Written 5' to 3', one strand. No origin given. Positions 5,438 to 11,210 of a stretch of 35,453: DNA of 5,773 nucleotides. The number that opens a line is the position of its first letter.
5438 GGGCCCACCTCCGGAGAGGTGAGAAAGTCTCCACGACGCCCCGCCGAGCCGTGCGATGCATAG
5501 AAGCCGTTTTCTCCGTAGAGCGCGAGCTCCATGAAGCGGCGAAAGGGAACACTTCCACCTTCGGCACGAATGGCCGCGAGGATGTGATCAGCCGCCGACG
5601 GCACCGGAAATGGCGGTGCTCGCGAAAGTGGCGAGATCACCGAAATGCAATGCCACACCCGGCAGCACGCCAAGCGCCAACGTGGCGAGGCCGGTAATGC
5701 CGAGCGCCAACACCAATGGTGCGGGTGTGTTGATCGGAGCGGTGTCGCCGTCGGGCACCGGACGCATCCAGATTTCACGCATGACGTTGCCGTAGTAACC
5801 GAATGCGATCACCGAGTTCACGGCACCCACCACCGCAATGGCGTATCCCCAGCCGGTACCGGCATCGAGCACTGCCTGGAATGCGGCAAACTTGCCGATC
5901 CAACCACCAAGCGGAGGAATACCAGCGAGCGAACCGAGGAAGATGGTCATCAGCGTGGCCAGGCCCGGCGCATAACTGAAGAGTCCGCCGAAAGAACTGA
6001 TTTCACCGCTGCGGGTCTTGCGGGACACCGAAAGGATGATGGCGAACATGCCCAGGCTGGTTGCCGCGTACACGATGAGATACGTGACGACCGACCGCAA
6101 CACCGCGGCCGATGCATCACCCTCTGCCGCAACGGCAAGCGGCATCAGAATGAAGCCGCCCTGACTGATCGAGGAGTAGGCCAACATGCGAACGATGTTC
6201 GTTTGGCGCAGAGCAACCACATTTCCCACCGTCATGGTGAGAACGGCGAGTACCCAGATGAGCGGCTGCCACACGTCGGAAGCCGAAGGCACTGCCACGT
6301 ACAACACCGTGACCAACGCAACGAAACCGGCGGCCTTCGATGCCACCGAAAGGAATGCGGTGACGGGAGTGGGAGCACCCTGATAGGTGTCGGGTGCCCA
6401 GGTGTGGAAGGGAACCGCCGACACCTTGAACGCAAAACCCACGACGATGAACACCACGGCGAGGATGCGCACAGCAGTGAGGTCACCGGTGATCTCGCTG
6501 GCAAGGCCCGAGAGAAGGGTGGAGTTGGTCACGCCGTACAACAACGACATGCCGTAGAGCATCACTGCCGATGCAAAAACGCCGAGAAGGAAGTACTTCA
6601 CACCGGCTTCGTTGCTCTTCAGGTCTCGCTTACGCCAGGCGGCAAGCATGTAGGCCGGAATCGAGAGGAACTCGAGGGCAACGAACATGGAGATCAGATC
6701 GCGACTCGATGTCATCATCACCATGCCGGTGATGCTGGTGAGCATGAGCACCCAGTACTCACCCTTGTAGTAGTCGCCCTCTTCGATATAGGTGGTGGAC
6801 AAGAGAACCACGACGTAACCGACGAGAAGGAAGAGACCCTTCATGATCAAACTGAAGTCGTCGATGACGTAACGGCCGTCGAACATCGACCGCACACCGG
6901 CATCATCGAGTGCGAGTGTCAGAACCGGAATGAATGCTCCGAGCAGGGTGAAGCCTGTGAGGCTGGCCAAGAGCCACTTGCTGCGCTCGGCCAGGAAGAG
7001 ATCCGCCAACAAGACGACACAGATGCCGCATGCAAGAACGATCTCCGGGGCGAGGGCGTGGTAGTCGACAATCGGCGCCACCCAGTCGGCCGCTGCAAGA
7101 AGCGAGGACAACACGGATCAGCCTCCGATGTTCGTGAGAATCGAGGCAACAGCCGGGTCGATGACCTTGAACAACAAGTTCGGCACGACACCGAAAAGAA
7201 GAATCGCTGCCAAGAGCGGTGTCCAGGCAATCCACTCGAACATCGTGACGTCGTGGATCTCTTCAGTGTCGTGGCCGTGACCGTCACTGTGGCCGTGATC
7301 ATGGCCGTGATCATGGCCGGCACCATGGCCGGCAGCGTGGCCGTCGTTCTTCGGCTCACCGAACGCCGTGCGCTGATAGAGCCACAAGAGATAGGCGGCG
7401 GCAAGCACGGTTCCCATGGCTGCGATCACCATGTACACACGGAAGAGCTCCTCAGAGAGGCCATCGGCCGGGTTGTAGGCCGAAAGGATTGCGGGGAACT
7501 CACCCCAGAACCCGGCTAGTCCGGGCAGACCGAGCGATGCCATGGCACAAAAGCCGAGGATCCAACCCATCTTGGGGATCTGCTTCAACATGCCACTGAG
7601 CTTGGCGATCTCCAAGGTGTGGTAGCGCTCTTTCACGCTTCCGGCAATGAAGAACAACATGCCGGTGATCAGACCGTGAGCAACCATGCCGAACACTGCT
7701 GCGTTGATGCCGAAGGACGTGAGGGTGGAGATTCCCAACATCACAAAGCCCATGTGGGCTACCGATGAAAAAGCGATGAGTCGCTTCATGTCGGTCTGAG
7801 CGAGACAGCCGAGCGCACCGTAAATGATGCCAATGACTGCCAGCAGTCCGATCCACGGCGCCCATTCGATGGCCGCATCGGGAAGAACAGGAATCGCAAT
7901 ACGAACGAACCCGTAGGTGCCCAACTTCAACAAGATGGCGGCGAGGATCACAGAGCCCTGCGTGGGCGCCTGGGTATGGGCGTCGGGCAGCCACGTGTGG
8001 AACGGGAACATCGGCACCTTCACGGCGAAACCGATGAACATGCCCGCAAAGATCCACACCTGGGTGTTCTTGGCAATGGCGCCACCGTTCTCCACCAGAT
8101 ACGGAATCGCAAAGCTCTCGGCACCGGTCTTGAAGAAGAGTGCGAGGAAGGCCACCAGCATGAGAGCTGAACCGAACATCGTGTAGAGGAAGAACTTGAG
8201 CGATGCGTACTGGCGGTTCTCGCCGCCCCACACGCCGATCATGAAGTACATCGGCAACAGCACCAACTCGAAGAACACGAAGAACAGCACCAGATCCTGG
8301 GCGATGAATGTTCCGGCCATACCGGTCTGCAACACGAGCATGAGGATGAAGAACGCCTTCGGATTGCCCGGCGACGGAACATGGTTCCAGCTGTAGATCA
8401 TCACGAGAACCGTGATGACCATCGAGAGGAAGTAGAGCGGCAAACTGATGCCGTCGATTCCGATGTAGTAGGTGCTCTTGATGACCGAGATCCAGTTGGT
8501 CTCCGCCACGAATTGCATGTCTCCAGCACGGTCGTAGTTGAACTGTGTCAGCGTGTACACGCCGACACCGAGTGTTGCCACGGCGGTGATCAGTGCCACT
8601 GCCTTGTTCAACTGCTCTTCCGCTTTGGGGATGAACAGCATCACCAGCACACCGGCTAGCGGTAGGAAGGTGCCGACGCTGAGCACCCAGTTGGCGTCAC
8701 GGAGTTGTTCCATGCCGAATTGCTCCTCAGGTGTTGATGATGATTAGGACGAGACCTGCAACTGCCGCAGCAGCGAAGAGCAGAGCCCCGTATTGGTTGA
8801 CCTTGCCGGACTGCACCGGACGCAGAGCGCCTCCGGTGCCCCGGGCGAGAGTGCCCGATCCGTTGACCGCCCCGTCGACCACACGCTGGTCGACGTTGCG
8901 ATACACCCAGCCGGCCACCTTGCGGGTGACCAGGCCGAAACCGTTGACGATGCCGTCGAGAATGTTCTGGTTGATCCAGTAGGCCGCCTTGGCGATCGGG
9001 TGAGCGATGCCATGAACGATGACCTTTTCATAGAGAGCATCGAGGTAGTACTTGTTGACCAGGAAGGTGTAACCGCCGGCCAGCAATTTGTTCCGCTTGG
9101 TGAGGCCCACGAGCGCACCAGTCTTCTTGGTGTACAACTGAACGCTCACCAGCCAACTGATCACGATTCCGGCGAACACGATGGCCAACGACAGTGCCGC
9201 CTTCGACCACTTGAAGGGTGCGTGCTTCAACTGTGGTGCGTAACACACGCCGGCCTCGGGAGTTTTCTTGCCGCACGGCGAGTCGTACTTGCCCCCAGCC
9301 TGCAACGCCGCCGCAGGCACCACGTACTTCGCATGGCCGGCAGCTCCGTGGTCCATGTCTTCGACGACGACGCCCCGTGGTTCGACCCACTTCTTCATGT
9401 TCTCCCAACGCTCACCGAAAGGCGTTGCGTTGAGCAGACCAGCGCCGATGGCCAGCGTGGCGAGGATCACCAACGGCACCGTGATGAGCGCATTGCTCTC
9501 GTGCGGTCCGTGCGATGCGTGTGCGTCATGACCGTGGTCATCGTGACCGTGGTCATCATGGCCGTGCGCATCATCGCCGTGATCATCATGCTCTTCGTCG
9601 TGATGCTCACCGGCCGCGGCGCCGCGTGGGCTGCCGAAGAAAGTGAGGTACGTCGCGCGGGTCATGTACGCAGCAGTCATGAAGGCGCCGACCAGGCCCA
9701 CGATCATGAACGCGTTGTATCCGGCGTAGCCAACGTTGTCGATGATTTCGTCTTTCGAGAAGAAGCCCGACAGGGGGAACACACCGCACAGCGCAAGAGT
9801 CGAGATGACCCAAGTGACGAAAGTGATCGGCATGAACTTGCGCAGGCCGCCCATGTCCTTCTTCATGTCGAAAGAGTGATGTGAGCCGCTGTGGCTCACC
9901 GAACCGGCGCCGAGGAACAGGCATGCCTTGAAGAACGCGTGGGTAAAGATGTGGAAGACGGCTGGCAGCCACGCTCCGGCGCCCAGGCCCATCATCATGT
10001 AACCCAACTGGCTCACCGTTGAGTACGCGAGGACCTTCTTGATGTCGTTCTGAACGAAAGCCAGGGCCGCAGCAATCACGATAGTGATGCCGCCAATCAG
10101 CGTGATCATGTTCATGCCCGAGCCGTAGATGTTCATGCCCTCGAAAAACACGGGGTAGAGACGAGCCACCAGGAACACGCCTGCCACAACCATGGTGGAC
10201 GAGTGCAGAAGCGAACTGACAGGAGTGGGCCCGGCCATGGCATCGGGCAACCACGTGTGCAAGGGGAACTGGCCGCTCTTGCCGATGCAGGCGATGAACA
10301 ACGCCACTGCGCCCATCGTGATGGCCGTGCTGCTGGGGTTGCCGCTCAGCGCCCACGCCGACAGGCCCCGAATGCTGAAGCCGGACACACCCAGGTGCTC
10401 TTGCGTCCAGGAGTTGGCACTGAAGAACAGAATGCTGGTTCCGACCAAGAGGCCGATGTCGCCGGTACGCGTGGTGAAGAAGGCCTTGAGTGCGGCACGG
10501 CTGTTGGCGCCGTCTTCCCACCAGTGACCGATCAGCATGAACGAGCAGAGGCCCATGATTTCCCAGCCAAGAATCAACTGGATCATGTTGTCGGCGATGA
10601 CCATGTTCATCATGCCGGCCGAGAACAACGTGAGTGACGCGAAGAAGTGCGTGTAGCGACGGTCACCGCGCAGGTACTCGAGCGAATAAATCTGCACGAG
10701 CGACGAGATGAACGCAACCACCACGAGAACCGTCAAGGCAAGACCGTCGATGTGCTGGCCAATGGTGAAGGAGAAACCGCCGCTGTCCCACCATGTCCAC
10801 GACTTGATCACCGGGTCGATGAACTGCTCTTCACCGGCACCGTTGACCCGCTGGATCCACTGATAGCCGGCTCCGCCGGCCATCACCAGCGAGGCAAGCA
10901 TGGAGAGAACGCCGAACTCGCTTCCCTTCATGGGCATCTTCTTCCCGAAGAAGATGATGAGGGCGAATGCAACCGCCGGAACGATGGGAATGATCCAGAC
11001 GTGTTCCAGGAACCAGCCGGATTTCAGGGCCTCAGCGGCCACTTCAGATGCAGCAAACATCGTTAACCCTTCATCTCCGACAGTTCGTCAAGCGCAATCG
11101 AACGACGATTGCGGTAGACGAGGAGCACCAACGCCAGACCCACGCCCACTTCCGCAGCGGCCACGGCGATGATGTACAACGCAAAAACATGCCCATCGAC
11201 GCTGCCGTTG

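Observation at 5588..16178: Second, 11-gene complex I cluster with no NADH-oxidising module, next to a complete 14-gene cluster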

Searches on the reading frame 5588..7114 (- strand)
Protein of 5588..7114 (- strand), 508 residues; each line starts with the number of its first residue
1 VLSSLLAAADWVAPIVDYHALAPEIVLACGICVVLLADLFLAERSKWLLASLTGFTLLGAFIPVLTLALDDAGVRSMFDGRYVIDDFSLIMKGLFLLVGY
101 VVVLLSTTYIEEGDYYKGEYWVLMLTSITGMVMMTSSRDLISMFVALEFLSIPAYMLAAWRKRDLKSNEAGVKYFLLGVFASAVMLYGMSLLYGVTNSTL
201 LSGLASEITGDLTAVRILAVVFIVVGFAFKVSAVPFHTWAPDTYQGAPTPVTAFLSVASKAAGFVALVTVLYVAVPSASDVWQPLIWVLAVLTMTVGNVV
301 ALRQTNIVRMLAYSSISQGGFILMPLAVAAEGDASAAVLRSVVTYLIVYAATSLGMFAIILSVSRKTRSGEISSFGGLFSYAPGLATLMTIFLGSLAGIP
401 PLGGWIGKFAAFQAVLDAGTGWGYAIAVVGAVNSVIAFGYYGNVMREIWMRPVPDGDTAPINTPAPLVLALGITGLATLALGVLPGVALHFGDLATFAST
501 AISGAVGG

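Call 3: search_protein_families(library=pfam, proteins=[window:5588-7114:-])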
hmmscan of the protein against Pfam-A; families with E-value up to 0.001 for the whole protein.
window:5588-7114:- (508 aa): 1 family
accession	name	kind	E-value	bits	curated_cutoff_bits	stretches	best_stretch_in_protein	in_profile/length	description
PF00361.26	Proton_antipo_M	-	6.4e-69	232.8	21.5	1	137-432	1-292/294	NADH:quinone oxidoreductase/Mrp antiporter, TM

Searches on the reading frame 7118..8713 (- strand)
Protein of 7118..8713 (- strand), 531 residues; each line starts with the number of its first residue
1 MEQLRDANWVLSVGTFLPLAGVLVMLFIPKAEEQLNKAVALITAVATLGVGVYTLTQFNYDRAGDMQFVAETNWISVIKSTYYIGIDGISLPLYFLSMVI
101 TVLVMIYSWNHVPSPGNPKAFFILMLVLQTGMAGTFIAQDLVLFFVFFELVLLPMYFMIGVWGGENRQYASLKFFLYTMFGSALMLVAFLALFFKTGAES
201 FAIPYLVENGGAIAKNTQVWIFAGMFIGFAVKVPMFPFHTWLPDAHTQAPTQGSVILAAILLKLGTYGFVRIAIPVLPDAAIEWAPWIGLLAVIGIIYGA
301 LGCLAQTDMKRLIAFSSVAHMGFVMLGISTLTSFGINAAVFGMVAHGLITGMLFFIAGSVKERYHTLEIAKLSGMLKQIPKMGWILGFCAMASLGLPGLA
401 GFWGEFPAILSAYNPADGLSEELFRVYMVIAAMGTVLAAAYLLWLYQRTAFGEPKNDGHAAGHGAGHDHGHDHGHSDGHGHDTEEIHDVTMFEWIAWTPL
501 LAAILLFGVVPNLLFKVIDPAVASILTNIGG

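Call 3: search_protein_families(library=pfam, proteins=[window:7118-8713:-])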
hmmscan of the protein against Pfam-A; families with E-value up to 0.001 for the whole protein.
window:7118-8713:- (531 aa): 2 families
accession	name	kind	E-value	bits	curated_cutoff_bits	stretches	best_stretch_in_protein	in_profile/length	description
PF00361.26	Proton_antipo_M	-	2.9e-76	256.9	21.5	1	138-412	1-275/294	NADH:quinone oxidoreductase/Mrp antiporter, TM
PF01059.23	Oxidored_q5_N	-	3.4e-07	30.8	22.7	1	74-128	47-102/110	NADH-ubiquinone oxidoreductase chain 4, amino terminus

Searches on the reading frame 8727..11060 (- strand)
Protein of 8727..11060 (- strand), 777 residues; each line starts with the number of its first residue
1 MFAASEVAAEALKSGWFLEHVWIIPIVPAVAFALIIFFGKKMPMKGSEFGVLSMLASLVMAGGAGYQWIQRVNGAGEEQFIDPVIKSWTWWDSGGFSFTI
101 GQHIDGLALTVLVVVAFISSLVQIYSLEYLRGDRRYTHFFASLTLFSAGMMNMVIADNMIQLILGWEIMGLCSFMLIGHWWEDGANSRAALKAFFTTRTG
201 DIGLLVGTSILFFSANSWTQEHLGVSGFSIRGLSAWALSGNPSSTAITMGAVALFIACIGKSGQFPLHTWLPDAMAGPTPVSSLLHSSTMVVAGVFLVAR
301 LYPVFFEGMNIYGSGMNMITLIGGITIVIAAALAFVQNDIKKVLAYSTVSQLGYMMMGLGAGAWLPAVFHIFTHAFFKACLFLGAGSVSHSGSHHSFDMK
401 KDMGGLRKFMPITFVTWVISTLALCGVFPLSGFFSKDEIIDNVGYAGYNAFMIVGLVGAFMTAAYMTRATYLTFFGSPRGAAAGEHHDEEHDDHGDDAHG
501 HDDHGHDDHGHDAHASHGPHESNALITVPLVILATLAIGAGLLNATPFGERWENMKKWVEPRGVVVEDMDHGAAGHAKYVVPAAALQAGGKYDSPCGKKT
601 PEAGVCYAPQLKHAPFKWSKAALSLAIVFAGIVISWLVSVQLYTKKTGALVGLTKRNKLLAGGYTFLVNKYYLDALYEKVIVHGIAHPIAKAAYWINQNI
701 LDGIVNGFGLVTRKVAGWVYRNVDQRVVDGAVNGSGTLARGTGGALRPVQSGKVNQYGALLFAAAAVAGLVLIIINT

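Call 3: search_protein_families(library=pfam, proteins=[window:8727-11060:-])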
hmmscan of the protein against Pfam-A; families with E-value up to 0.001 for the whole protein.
window:8727-11060:- (777 aa): 3 families
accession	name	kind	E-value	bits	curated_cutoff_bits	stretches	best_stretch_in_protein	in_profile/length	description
PF00361.26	Proton_antipo_M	-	9.2e-73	245.4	21.5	1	156-462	1-294/294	NADH:quinone oxidoreductase/Mrp antiporter, TM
PF00662.26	Proton_antipo_N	-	4.1e-14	52.7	24.5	1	90-140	1-51/51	NADH-Ubiquinone oxidoreductase (complex I), chain 5 N-terminus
PF01010.25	Proton_antipo_C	-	0.00054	20.1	26.8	0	620-686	158-233/243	NADH-dehyrogenase subunit F, TMs, (complex I) C-terminus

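Call 55: search_protein_families(library=ncbifam, proteins=[window:8727-11060:-], max_evalue=0.00001)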
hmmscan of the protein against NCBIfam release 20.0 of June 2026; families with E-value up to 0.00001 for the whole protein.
window:8727-11060:- (777 aa): 74 families (the best 25 are shown)
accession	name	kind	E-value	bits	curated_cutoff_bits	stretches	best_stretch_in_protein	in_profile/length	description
NF005141.0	PRK06590.1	equivalog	1.6e-161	539.3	556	1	20-715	4-579/615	NADH-quinone oxidoreductase subunit L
TIGR01974.1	NDH_I_L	subfamily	1.7e-157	526.1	407.5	2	21-550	3-485/630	NADH-quinone oxidoreductase subunit L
NF005626.0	PRK07376.1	equivalog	1.5e-143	479.6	963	2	19-556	6-534/675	NAD(P)H-quinone oxidoreductase subunit 5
NF040617.1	F420_dehyd_FpoL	exception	4.6e-109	366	1050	1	21-484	6-476/669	F420H2 dehydrogenase subunit FpoL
NF009288.0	PRK12648.1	equivalog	6.3e-82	276.1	1104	1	83-489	55-449/954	monovalent cation/H+ antiporter subunit A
NF009287.0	PRK12647.1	equivalog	1.6e-79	268.4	937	1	84-477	56-434/773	putative monovalent cation/H+ antiporter subunit A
TIGR00940.1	2a6301s01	subfamily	3.9e-73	247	920.45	1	85-486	56-463/793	monovalent cation:proton antiporter subunit A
NF009284.0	PRK12644.1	equivalog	6.6e-71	239.6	962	1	83-545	53-472/975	Na+/H+ antiporter subunit A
NF005097.0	PRK06525.1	equivalog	9.8e-71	238.9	430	1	98-476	68-436/480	hydrogenase 4 subunit D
NF005633.0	PRK07390.1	subfamily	3.7e-70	237.2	676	1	18-479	6-443/613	NAD(P)H-quinone oxidoreductase subunit F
NF009285.0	PRK12645.1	equivalog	2.6e-69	234.4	1028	1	82-477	56-458/804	Na+/H+ antiporter subunit A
NF009289.0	PRK12649.1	equivalog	2.9e-67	227.7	1117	1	83-443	59-409/789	putative monovalent cation/H+ antiporter subunit A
TIGR01960.1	ndhF3_CO2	subfamily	3.9e-67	227.1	588.7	1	17-480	5-444/606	NAD(P)H dehydrogenase, subunit NdhF3 family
NF009290.0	PRK12650.1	equivalog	1e-66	225.5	980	1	89-482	61-445/966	DUF4040 family protein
NF006236.0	PRK08375.1-1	equivalog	2.7e-55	188.3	663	1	98-543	72-480/493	putative monovalent cation/H+ antiporter subunit D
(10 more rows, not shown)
